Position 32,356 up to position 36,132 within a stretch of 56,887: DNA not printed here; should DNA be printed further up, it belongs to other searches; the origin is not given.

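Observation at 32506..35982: Sulfotransferase / coiled-coil / GT2 / GT4 fusion: a molecular-ruler polymerase with sulfate as candidate chain cap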

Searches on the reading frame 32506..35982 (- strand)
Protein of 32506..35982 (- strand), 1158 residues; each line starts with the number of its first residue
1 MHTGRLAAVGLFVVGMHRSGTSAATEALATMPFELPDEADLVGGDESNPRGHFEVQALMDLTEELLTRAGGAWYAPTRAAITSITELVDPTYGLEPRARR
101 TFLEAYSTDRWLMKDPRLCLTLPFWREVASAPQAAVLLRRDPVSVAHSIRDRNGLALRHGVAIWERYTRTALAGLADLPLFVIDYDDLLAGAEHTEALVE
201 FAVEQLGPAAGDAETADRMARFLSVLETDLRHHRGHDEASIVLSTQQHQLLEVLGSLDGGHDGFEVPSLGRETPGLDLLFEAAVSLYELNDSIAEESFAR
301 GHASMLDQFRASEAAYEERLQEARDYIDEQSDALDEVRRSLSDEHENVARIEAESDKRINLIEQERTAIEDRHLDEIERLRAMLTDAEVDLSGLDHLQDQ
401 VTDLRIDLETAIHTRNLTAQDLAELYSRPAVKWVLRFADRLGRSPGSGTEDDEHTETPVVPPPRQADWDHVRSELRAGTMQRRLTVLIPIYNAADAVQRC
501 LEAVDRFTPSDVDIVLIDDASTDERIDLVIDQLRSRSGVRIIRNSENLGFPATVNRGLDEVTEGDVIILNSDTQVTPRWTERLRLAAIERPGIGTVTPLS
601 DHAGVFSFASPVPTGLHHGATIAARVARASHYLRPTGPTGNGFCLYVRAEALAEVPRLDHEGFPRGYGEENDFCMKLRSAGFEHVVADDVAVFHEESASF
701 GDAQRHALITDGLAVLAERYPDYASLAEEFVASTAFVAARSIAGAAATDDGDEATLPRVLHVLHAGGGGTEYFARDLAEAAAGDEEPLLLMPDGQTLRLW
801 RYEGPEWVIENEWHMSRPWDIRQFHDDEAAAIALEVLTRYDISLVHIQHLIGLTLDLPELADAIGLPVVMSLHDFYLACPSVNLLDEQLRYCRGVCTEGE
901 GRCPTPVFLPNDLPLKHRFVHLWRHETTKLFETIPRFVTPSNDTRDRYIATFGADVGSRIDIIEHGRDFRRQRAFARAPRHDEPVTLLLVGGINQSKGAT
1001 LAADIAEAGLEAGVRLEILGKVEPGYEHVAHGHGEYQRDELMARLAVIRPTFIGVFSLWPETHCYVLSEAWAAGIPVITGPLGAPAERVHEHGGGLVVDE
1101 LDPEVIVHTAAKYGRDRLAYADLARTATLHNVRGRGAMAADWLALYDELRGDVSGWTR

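Call 5: search_protein_families(library=pfam, proteins=[window:32506-35982:-], max_evalue=1)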
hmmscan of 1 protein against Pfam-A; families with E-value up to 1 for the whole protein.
window:32506-35982:- (1158 aa): 9 families
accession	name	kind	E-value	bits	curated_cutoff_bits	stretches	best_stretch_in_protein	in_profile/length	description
PF00535.33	Glycos_transf_2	-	2.8e-19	70.1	23.3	1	485-588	1-104/168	Glycosyl transferase family 2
PF13641.12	Glyco_tranf_2_3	-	1.5e-10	41.9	27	1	483-702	2-219/230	Glycosyltransferase like family 2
PF13439.12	Glyco_transf_4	-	1.8e-06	28.5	28.5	1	768-969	2-168/170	Glycosyltransferase Family 4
PF13692.12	Glyco_trans_1_4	-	4.5e-06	27.4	27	1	986-1109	3-135/142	Glycosyl transferases group 1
PF00534.26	Glycos_transf_1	-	2.1e-05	24.6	26.4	1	1057-1126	100-168/172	Glycosyl transferases group 1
PF13469.12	Sulfotransfer_3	-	0.0004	21.1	27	1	11-195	2-202/216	Sulfotransferase family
PF13632.12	Glyco_trans_2_3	-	0.0053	17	27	1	566-702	2-131/198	Glycosyl transferase family group 2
PF10186.14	ATG14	-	0.0078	15.8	33.2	1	303-388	61-146/347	Vacuolar sorting 38 and autophagy-related subunit 14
PF07321.17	YscO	-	0.42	11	28.8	0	309-378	78-147/149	Type III secretion protein YscO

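Call 6: search_protein_families(library=ncbifam, proteins=[window:32506-35982:-], max_evalue=1)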
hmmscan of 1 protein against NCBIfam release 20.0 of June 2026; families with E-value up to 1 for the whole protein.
window:32506-35982:- (1158 aa): 29 families (the best 25 are shown)
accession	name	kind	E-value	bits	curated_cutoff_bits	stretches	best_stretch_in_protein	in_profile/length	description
TIGR03965.1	mycofact_glyco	equivalog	2.6e-17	62.9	280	1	472-747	64-332/467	mycofactocin biosynthesis glycosyltransferase MftF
NF007482.0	PRK10073.1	equivalog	2.1e-10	40.2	423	1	481-583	5-106/334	glycosyltransferase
NF041875.1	EPS_EpsD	equivalog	9.3e-10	38.4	370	1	484-581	1-98/325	exopolysaccharide biosynthesis glycosyltransferase EpsD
TIGR03937.1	PgaC_IcaA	equivalog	1.8e-08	33.8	422.3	1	481-597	44-160/407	poly-beta-1,6-N-acetyl-D-glucosamine synthase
NF047588.1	GlcsyltransPgfSStrep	equivalog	2.3e-08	33.6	500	1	483-580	2-103/308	glycosyltransferase PgfS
NF053739.1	GlytfEpsEBac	equivalog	5.5e-08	32.1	450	1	484-567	3-86/265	glycosyltransferase EpsE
NF047683.1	TeichurnBiosyTuaG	equivalog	6.4e-08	32.5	400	1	481-577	5-101/252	teichuronic acid biosynthesis protein TuaG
NF041394.1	GtaseAglG_Halo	equivalog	6.6e-06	25.6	440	1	493-583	14-103/304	glucosyl-dolichyl phosphate glucuronosyltransferase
NF007986.1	PRK10714.1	equivalog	1.1e-05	24.7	529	1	483-587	7-115/316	undecaprenyl-phosphate 4-deoxy-4-formamido-L-arabinose transferase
TIGR03111.1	glyc2_xrt_Gpos1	hypoth_equivalog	3.9e-05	22.6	363.95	1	482-572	49-141/439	TIGR03111 family XrtG-associated glycosyltransferase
NF050050.1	ProtGlycPglI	equivalog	9.5e-05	21.9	500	1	483-575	3-96/306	GalNAc(5)-diNAcBac-PP-undecaprenol beta-1,3-glucosyltransferase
TIGR04283.1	glyco_like_mftF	equivalog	0.0001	22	182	1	484-586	1-96/221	TIGR04283 family arsenosugar biosynthesis glycosyltransferase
NF038299.1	EPS_HpsN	equivalog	0.00041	19.4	425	1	484-597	3-116/317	hormogonium polysaccharide biosynthesis glycosyltransferase HpsN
TIGR03088.1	stp2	hypoth_equivalog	0.0013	17.8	409.05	1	1065-1148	287-372/374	TIGR03088 family PEP-CTERM/XrtA system glycosyltransferase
NF053787.1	GlcN_PG_synth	equivalog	0.0095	14.8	480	1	1061-1125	272-336/361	N-acetylglucosaminyl phosphatidylglycerol synthase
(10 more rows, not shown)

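Call 9: search_solved_structures(query=window:32506-35982:-, max_evalue=1, show_alignments=0)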
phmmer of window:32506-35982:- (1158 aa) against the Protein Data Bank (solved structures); distinct sequences matched with E-value up to 1: 34.
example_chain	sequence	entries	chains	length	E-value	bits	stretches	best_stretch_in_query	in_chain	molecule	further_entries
2z87_A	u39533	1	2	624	3.7e-09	38.1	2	473-555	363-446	Chondroitin synthase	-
2z86_A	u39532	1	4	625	3.7e-09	38.1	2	473-555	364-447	Chondroitin synthase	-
3bcv_A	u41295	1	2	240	9.4e-08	33.5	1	483-575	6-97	Putative glycosyltransferase protein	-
5hea_A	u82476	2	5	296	5.5e-06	27.6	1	484-590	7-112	Putative glycosyltransferase (GalT1)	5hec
5mlz_A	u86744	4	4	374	1.1e-05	26.7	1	482-583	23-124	Dolichol monophosphate mannose synthase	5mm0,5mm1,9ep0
3l7i_A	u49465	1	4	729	1.4e-05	26.3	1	482-575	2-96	Teichoic acid biosynthesis protein F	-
3l7j_A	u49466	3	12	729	1.4e-05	26.3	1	482-575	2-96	Teichoic acid biosynthesis protein F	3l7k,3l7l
3l7m_A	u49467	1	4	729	1.4e-05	26.3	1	482-575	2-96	Teichoic acid biosynthesis protein F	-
5eke_A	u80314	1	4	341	3.9e-05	24.8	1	483-579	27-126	Uncharacterized glycosyltransferase sll0501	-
5ekp_C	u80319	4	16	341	3.9e-05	24.8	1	483-579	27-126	Uncharacterized glycosyltransferase sll0501 | Glycosyltransferase sll0501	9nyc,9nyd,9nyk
9nye_A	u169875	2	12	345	3.9e-05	24.8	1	483-579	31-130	Glycosyltransferase sll0501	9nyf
9hwj_A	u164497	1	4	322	0.00014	23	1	482-590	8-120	Undecaprenyl-phosphate 4-deoxy-4-formamido-L-arabinose transferase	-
5tze_C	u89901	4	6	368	0.0012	19.9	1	483-576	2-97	Glycosyl transferase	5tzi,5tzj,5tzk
5tz8_A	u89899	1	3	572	0.0024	18.9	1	483-576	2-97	Glycosyl transferase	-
6p61_A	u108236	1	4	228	0.0031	18.5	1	484-580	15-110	Glycosyltransferase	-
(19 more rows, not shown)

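Call 11: find_homologous_proteins(query=window:32506-35982:-, max_evalue=1e-10)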
Query window:32506-35982:- (1158 aa): 97 proteins with E <= 1e-10 among 8000 candidates.
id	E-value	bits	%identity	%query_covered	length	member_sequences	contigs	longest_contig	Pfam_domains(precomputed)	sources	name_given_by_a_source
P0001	0.0e+0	2608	100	99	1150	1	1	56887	PF13641.13,PF00534.27,PF13439.13,PF00535.33,PF13692.13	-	-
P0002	0.0e+0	2065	79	99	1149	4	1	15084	PF13641.13,PF13439.13,PF00535.33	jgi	-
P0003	0.0e+0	1686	77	83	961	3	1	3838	PF13641.13,PF13439.13,PF00535.33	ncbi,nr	ncbi:MAG: glycosyltransferase, partial [Acidimicrobiia bacterium]|nr:glycosyltransferase [Acidimicro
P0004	0.0e+0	1423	56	99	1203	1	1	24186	PF13641.13,PF13439.13,PF00535.33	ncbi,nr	ncbi:MAG: glycosyltransferase [Acidimicrobiales bacterium]|nr:glycosyltransferase [Acidimicrobiales 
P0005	0.0e+0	1410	55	99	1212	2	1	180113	PF13439.13,PF00535.33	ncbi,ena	-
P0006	0.0e+0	1109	49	99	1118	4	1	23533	PF00534.27,PF13579.13,PF13439.13,PF00535.33,PF13692.13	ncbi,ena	-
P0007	3.4e-268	911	45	97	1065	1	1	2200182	PF13641.13,PF13439.13,PF00535.33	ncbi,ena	-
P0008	4.6e-267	907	45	98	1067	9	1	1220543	PF13641.13,PF13439.13,PF00535.33,PF13692.13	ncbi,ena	-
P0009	1.9e-264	899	43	99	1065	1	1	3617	PF13641.13,PF13439.13,PF00535.33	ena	-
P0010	2.2e-156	541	39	56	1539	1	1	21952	PF13641.13,PF00534.27,PF13439.13,PF00535.33,PF13692.13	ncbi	-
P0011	1.0e-152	529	33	98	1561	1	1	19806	PF13469.13,PF13641.13,PF00534.27,PF13524.13,PF13439.13,PF00535.33,PF13692.13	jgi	jgi:GT2 family glycosyltransferase/glycosyltransferase involved in cell wall biosynthesis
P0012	3.1e-85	305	45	22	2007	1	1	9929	PF13641.13,PF00534.27,PF13439.13,PF00535.33,PF08241.19,PF13692.13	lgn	-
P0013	2.6e-72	262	30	53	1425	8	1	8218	PF13632.13,PF10111.15,PF13506.14,PF13641.13,PF13439.13,PF00535.33,PF13692.13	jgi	jgi:O-antigen biosynthesis protein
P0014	1.0e-66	244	27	93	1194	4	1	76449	PF00535.33,PF13692.13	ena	-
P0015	1.9e-65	240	26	93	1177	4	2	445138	PF00535.33,PF13692.13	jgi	-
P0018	3.3e-54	202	29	24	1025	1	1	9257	PF13469.13,PF10111.15,PF13641.13,PF00534.27,PF00535.33,PF13692.13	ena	-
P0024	3.4e-40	156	30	35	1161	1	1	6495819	PF13632.13,PF10111.15,PF13506.14,PF13641.13,PF00534.27,PF13524.13,PF00535.33,PF13692.13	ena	-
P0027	2.1e-39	153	28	31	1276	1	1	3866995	PF13632.13,PF13641.13,PF00534.27,PF00535.33,PF13692.13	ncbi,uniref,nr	ncbi:glycosyltransferase [Congregibacter brevis]|uniref:Glycosyltransferase n=1 Tax=Congregibacter b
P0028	2.2e-37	147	27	31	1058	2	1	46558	PF13469.13,PF13641.13,PF00534.27,PF13579.13,PF00535.33,PF13692.13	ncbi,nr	ncbi:MAG: glycosyltransferase [Vicinamibacteria bacterium]|nr:glycosyltransferase [Vicinamibacteria 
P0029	4.4e-37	146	26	60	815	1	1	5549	PF13469.13,PF13641.13,PF28256.1,PF00535.33,PF07888.17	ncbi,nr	ncbi:MAG: glycosyltransferase, partial [Thermoanaerobaculia bacterium]|nr:glycosyltransferase [Therm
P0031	1.7e-35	140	33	15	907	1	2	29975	PF13469.13,PF13641.13,PF00535.33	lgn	-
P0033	1.7e-34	137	39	15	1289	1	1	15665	PF13632.13,PF13469.13,PF13641.13,PF00535.33,PF13692.13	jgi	-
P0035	7.5e-34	135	31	22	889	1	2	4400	PF13469.13,PF13641.13,PF00535.33,PF12804.14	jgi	jgi:GT2 family glycosyltransferase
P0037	7.0e-33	132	36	24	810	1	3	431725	PF13469.13,PF00248.28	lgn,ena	-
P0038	1.4e-32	131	28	31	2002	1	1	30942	PF13469.13,PF10111.15,PF13641.13,PF00534.27,PF13649.13,PF13579.13,PF13439.13,PF00535.33,PF00685.34,PF08241.19,PF13692.13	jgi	jgi:glycosyltransferase involved in cell wall biosynthesis/GT2 family glycosyltransferase/SAM-depend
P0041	9.7e-31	125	36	16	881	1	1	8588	PF13469.13,PF13641.13,PF00535.33,PF12804.14,PF13692.13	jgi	jgi:GT2 family glycosyltransferase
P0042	1.2e-30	124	35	24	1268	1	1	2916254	PF13469.13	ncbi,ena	-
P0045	6.1e-30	122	31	19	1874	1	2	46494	PF13469.13,PF13641.13,PF00534.27,PF00535.33,PF13692.13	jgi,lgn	jgi:GT2 family glycosyltransferase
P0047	1.4e-28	117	33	21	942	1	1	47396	PF13469.13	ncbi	-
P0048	1.5e-28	117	32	14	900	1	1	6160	PF13469.13,PF13641.13,PF00535.33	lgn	-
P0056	1.1e-24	105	25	49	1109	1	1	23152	PF13632.13,PF13469.13,PF10111.15,PF13506.14,PF13641.13,PF00535.33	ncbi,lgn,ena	-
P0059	4.3e-24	103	28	19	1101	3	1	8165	PF13469.13,PF10111.15,PF13641.13,PF00535.33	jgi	jgi:GT2 family glycosyltransferase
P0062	1.4e-23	101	35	20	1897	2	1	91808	PF13469.13,PF13641.13,PF00534.27,PF14307.13,PF00535.33,PF20706.4,PF13692.13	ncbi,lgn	-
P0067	8.2e-22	95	36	15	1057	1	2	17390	PF13469.13,PF13506.14,PF13641.13,PF00535.33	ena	-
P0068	3.6e-21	93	34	16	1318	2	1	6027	PF13469.13,PF00534.27,PF13692.13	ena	-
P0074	1.0e-19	88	27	32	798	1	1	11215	PF13469.13,PF00534.27,PF13692.13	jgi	jgi:glycosyltransferase involved in cell wall biosynthesis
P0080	2.0e-16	77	33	16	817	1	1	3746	PF13469.13,PF05218.20,PF23649.2,PF16515.12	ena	-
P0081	5.9e-16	76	29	35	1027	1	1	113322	PF13469.13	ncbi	-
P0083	4.2e-15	73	32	16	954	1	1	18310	PF13469.13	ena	-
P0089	1.6e-12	64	31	15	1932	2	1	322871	PF13469.13,PF28367.1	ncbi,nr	ncbi:MAG: hypothetical protein QOE70_6477 [Chthoniobacter sp.]|nr:hypothetical protein [Chthoniobact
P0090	6.5e-12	62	32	19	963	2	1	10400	PF13469.13,PF13641.13,PF00535.33,PF00685.34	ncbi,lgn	-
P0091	9.2e-12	62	26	29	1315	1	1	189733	PF13469.13,PF00534.27,PF13692.13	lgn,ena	-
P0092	9.6e-12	62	26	34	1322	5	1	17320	PF13469.13,PF00534.27,PF13692.13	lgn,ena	-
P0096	2.8e-11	60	26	32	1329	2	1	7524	PF13469.13,PF00534.27,PF13692.13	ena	-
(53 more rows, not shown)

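Call 32: find_encoding_contigs(protein=P0005, flank=10000, max_places=2)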
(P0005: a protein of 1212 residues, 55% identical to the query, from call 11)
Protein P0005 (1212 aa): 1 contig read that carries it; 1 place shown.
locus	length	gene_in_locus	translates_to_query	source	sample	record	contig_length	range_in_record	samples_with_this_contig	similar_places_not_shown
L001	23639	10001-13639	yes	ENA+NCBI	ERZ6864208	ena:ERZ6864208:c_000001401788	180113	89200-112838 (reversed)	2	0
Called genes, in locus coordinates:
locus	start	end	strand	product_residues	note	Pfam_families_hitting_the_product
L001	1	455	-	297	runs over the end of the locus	PF00089:Trypsin (faint), PF13365:Trypsin_2 (weak)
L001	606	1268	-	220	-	-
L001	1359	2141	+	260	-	PF02146:SIR2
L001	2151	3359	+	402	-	PF00581:Rhodanese, PF00899:ThiF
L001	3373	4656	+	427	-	-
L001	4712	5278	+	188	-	PF00908:dTDP_sugar_isom, PF00190:Cupin_1 (faint)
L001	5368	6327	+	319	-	PF01073:3Beta_HSD, PF01370:Epimerase, PF02719:Polysacc_synt_2, PF04321:RmlD_sub_bind, PF07993:NAD_binding_4, PF13460:NAD_binding_10, PF16363:GDP_Man_Dehyd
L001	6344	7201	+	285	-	PF01370:Epimerase, PF04321:RmlD_sub_bind, PF02719:Polysacc_synt_2, PF16363:GDP_Man_Dehyd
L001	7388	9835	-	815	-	PF08486:SpoIID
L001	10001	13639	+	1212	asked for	PF00535:Glycos_transf_2, PF13439:Glyco_transf_4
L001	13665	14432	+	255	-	PF00685:Sulfotransfer_1 (weak), PF13469:Sulfotransfer_3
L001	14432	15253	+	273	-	PF00685:Sulfotransfer_1 (faint)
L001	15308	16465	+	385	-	-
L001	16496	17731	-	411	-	PF00005:ABC_tran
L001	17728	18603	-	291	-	PF01061:ABC2_membrane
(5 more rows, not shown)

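Call 33: find_encoding_contigs(protein=P0007, flank=10000, max_places=2)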
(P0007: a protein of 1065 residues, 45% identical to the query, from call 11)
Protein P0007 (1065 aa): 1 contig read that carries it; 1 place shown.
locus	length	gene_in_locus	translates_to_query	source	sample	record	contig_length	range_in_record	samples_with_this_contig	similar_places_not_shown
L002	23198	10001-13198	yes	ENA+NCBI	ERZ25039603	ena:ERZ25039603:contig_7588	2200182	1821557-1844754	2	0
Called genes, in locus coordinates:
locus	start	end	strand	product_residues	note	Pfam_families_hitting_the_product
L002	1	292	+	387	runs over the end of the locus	PF00581:Rhodanese, PF00899:ThiF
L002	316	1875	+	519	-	-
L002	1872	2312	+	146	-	PF00908:dTDP_sugar_isom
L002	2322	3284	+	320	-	PF01073:3Beta_HSD, PF01370:Epimerase, PF02719:Polysacc_synt_2, PF04321:RmlD_sub_bind, PF07993:NAD_binding_4, PF13460:NAD_binding_10, PF16363:GDP_Man_Dehyd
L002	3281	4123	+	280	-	PF01370:Epimerase, PF04321:RmlD_sub_bind, PF01073:3Beta_HSD (weak), PF02719:Polysacc_synt_2, PF16363:GDP_Man_Dehyd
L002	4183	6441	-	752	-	PF08486:SpoIID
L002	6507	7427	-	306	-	PF03734:YkuD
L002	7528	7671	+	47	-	-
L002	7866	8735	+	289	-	PF01061:ABC2_membrane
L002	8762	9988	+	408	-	PF00005:ABC_tran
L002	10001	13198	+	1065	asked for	PF13641:Glyco_tranf_2_3 (weak), PF00535:Glycos_transf_2, PF13439:Glyco_transf_4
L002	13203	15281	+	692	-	PF19554:DUF6077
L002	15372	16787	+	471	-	PF00291:PALP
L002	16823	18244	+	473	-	-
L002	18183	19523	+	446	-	PF17101:Stealth_CR1, PF11380:Stealth_CR2, PF17102:Stealth_CR3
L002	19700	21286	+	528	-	PF17101:Stealth_CR1, PF11380:Stealth_CR2, PF17102:Stealth_CR3, PF17103:Stealth_CR4 (weak)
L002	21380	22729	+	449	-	-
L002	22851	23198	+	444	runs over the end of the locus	-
